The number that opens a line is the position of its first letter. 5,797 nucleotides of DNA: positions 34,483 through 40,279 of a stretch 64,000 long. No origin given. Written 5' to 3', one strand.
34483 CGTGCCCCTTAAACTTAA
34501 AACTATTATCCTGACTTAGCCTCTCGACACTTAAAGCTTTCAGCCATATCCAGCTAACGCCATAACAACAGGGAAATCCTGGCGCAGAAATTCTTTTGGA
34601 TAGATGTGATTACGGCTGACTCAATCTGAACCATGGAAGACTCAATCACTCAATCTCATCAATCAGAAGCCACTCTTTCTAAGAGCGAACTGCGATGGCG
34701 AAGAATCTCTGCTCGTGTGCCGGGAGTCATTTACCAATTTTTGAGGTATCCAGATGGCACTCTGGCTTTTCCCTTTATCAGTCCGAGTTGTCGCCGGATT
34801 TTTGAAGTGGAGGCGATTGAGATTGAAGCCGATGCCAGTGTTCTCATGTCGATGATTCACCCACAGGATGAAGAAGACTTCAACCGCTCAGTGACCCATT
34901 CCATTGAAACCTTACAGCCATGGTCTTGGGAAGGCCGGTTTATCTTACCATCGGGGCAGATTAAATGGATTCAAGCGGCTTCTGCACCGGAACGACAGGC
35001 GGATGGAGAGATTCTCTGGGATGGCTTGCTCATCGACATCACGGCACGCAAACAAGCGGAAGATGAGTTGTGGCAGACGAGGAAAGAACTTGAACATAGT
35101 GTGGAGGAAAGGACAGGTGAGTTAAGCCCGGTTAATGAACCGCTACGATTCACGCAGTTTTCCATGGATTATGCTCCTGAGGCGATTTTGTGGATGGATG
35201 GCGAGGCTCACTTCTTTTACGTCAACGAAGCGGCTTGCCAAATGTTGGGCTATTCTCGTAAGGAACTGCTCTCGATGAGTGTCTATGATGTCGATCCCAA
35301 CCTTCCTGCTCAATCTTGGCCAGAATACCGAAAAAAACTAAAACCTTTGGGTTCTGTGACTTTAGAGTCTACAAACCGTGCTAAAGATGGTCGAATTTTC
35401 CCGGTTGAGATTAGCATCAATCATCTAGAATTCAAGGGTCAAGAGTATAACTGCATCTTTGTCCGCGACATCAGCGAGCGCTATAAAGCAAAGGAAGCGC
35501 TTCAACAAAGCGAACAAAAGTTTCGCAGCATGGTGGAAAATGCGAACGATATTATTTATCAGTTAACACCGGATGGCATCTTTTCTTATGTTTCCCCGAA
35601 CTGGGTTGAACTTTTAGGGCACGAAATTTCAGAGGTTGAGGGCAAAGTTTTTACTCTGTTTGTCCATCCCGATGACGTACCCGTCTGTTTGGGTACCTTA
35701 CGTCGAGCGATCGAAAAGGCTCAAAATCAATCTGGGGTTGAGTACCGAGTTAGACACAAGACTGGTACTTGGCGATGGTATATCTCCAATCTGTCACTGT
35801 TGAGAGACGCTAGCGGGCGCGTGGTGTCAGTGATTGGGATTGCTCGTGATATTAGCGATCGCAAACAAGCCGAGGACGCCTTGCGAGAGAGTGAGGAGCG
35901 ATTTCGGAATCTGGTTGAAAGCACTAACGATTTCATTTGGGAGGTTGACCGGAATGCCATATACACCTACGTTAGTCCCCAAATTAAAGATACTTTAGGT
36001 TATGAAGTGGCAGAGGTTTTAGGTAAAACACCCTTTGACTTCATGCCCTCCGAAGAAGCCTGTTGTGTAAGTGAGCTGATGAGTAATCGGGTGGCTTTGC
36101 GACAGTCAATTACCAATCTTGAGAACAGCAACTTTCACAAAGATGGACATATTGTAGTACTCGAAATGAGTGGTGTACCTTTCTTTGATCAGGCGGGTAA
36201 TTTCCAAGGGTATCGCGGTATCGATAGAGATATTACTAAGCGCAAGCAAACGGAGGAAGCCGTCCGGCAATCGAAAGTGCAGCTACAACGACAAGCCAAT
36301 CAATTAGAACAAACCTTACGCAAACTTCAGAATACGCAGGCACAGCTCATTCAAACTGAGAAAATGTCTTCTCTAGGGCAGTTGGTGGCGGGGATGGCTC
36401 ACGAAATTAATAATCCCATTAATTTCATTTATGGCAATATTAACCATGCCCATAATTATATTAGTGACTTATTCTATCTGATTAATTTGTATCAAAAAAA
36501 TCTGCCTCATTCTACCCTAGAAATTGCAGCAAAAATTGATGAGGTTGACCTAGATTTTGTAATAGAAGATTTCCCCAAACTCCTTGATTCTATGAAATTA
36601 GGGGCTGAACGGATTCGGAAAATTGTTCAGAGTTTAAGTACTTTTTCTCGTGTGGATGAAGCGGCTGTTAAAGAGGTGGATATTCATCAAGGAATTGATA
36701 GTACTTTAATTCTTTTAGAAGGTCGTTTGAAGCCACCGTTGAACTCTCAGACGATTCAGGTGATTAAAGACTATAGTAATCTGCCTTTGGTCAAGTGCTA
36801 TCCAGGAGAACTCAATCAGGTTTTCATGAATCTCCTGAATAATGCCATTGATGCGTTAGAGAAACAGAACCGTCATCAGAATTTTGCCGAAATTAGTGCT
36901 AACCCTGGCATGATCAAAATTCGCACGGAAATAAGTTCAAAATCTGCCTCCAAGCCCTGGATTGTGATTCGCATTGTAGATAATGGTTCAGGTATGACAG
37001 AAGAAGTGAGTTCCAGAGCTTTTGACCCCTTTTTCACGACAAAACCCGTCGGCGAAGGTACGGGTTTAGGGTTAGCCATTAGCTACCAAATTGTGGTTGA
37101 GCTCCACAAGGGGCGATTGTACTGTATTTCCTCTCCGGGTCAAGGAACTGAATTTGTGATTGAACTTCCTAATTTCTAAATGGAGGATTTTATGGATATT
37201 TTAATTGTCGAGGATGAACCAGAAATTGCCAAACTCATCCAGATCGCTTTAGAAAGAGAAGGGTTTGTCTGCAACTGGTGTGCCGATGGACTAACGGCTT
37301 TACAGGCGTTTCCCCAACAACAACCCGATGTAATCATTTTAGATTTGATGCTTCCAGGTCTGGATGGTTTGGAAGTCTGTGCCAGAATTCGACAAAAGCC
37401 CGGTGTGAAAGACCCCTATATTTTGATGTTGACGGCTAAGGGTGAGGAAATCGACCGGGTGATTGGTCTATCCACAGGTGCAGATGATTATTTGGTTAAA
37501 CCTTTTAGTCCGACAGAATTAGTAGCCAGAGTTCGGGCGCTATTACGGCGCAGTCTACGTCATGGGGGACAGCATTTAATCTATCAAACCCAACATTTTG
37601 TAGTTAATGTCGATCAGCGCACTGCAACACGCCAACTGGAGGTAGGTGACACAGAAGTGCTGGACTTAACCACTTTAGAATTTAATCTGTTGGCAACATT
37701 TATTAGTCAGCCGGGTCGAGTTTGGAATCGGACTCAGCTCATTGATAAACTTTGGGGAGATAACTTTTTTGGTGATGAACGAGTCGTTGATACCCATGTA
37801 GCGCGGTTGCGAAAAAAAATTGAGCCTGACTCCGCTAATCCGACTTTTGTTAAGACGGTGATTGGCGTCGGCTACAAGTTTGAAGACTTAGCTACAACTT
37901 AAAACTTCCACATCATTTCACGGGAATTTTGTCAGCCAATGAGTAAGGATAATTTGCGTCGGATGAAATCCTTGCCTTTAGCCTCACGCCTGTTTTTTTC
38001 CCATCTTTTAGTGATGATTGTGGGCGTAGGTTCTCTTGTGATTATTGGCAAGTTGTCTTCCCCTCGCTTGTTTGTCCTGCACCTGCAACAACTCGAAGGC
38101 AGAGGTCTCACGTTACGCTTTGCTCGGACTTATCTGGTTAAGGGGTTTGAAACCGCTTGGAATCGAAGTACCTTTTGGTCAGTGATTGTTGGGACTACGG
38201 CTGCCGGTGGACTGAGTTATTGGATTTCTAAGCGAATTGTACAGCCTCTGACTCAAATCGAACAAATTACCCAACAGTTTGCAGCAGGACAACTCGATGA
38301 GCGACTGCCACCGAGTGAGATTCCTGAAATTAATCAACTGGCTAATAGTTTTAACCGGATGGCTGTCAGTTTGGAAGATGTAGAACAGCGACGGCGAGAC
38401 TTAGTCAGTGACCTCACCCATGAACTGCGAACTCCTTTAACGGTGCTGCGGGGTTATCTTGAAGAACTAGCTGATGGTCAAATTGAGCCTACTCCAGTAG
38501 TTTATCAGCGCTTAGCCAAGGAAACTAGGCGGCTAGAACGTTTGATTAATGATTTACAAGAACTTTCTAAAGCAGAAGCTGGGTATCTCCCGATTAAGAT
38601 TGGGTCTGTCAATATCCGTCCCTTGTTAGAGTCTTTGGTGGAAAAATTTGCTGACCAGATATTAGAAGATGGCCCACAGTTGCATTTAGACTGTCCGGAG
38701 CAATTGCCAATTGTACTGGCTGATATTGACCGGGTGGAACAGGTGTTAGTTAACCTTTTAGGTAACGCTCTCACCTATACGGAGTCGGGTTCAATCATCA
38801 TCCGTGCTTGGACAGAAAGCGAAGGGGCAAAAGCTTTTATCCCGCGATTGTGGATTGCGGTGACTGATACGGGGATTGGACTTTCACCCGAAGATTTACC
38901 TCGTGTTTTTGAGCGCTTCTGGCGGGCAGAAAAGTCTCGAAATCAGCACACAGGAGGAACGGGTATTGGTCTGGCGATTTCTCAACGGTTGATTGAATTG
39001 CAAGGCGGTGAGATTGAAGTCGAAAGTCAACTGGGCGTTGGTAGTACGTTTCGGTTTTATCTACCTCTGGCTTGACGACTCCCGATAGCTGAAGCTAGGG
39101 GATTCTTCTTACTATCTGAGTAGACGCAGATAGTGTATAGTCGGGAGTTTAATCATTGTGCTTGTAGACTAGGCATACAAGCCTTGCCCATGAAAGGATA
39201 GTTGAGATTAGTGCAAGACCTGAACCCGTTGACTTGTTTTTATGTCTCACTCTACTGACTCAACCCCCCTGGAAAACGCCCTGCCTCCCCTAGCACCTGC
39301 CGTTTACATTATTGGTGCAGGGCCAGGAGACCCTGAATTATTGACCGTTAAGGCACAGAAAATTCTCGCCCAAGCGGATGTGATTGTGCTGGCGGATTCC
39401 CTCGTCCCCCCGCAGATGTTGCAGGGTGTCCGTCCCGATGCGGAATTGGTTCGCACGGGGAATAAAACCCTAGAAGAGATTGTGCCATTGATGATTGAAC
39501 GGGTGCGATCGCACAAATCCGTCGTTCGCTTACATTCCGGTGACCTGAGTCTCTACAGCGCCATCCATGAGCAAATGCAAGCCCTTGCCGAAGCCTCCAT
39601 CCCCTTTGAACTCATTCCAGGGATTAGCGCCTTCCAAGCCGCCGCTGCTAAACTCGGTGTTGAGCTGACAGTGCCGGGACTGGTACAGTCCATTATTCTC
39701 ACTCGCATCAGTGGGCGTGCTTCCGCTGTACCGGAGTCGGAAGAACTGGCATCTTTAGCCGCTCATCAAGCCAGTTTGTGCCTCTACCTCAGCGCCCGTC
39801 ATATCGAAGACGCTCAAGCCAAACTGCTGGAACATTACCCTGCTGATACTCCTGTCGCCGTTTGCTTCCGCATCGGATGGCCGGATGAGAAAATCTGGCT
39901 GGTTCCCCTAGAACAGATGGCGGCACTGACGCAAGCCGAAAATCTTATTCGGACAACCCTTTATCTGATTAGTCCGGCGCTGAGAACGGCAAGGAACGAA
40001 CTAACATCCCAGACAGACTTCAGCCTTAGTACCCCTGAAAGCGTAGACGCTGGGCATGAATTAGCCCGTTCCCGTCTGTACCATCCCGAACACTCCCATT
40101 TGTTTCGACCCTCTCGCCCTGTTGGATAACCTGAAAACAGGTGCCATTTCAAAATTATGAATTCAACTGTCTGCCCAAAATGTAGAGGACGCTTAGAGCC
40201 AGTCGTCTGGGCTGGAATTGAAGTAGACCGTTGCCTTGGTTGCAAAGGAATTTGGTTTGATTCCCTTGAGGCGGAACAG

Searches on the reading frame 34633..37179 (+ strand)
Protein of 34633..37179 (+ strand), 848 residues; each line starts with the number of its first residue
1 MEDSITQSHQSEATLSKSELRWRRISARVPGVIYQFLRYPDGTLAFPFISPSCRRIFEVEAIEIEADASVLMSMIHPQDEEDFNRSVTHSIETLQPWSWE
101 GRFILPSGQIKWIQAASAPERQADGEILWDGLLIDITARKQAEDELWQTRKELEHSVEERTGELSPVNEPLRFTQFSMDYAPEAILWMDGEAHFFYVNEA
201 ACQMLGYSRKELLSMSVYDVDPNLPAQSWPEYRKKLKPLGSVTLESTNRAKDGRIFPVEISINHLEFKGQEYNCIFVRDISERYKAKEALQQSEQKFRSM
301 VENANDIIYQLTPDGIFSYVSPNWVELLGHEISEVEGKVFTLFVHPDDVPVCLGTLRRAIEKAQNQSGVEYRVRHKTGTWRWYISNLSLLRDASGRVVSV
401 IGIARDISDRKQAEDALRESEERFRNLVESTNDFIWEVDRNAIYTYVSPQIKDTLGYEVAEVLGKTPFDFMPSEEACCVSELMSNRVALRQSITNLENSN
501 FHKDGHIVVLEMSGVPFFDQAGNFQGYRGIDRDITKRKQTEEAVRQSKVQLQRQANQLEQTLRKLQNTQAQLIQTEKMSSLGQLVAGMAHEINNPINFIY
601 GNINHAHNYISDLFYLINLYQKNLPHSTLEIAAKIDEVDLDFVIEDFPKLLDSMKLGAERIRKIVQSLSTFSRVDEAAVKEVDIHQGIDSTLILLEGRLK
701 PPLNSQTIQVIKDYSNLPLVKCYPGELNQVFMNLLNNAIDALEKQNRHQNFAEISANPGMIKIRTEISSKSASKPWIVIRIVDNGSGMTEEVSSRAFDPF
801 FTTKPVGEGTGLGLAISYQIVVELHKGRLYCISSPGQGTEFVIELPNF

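Call 14: search_protein_families(library=pfam, proteins=[window:34633-37179:+], max_evalue=0.001)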
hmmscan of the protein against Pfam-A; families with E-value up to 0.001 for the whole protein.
window:34633-37179:+ (848 aa): 7 families
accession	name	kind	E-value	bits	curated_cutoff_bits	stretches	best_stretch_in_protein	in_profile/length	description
PF08447.18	PAS_3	-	8.1e-44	148.3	25.6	3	319-404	3-89/89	PAS fold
PF13426.13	PAS_9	-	6.3e-40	136.1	27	3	308-409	4-103/103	PAS domain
PF00989.32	PAS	-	1e-39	135.5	22.6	3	296-407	2-113/113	PAS fold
PF08448.16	PAS_4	-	1e-36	126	23.1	2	301-412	1-110/110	PAS fold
PF02518.31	HATPase_c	-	5.7e-23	81.9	26.4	1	726-846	5-108/111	Histidine kinase-, DNA gyrase B-, and HSP90-like ATPase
PF13188.13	PAS_8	-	1.2e-17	63.5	21.8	1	178-225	7-51/65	PAS domain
PF00512.31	HisKA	-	2.7e-06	27.8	26.9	1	581-603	2-24/66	His Kinase A (phospho-acceptor) domain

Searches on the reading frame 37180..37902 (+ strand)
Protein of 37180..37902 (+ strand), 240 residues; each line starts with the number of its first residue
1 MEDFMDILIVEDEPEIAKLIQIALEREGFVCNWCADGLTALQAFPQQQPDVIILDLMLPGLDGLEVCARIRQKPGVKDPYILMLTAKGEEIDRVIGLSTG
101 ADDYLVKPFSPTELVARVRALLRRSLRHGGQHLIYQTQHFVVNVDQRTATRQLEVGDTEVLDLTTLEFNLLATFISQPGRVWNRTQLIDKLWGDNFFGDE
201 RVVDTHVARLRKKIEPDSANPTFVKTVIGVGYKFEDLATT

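Call 14: search_protein_families(library=pfam, proteins=[window:37180-37902:+], max_evalue=0.001)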
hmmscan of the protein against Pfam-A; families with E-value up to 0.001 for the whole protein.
window:37180-37902:+ (240 aa): 3 families
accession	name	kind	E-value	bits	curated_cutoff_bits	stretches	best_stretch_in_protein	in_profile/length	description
PF00072.30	Response_reg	-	1.5e-31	109.3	30.2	1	7-119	1-111/111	Response regulator receiver domain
PF00486.34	Trans_reg_C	-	1.8e-26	92.4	26.2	1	160-234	3-77/77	Transcriptional regulatory protein, C terminal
PF23198.2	PDE8A_N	-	0.00013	22.4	29.6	1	8-88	14-95/147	PDE8A-like, N-terminal domain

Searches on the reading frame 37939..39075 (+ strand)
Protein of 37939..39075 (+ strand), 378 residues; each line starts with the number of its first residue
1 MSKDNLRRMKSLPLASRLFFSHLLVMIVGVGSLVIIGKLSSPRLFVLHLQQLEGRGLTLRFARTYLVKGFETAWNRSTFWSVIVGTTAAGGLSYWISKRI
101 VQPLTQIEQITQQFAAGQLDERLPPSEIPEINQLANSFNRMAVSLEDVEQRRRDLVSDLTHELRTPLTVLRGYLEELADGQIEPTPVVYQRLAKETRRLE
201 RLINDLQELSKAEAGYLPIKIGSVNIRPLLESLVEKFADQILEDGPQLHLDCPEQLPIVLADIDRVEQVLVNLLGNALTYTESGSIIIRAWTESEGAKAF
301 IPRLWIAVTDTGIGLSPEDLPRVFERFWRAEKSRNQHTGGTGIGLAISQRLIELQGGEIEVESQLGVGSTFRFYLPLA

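Call 14: search_protein_families(library=pfam, proteins=[window:37939-39075:+], max_evalue=0.001)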
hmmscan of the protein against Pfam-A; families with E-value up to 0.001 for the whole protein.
window:37939-39075:+ (378 aa): 3 families
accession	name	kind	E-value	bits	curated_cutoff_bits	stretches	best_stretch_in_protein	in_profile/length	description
PF02518.31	HATPase_c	-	1.4e-28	100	26.4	1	262-377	2-109/111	Histidine kinase-, DNA gyrase B-, and HSP90-like ATPase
PF00512.31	HisKA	-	6.7e-17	61.7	26.9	1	152-215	2-66/66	His Kinase A (phospho-acceptor) domain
PF00672.30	HAMP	-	4.5e-15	56.1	25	1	95-147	1-53/53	HAMP domain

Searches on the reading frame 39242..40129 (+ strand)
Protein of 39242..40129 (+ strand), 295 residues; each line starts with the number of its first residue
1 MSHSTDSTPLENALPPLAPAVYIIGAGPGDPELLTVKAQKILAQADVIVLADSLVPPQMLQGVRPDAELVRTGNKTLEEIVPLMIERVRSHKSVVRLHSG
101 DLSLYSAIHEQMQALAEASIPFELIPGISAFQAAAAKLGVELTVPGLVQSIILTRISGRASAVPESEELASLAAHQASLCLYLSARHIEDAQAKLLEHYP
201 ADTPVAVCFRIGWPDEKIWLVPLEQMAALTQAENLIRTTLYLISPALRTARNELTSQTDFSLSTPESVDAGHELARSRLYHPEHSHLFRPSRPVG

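Call 13: search_protein_families(library=pfam, proteins=[window:39242-40129:+], max_evalue=0.001)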
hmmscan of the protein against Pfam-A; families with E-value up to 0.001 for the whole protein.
window:39242-40129:+ (295 aa): 1 family
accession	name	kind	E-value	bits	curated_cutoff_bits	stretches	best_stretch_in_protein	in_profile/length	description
PF00590.25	TP_methylase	-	4.3e-53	180.8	27.8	1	21-226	2-211/212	Tetrapyrrole (Corrin/Porphyrin) Methylases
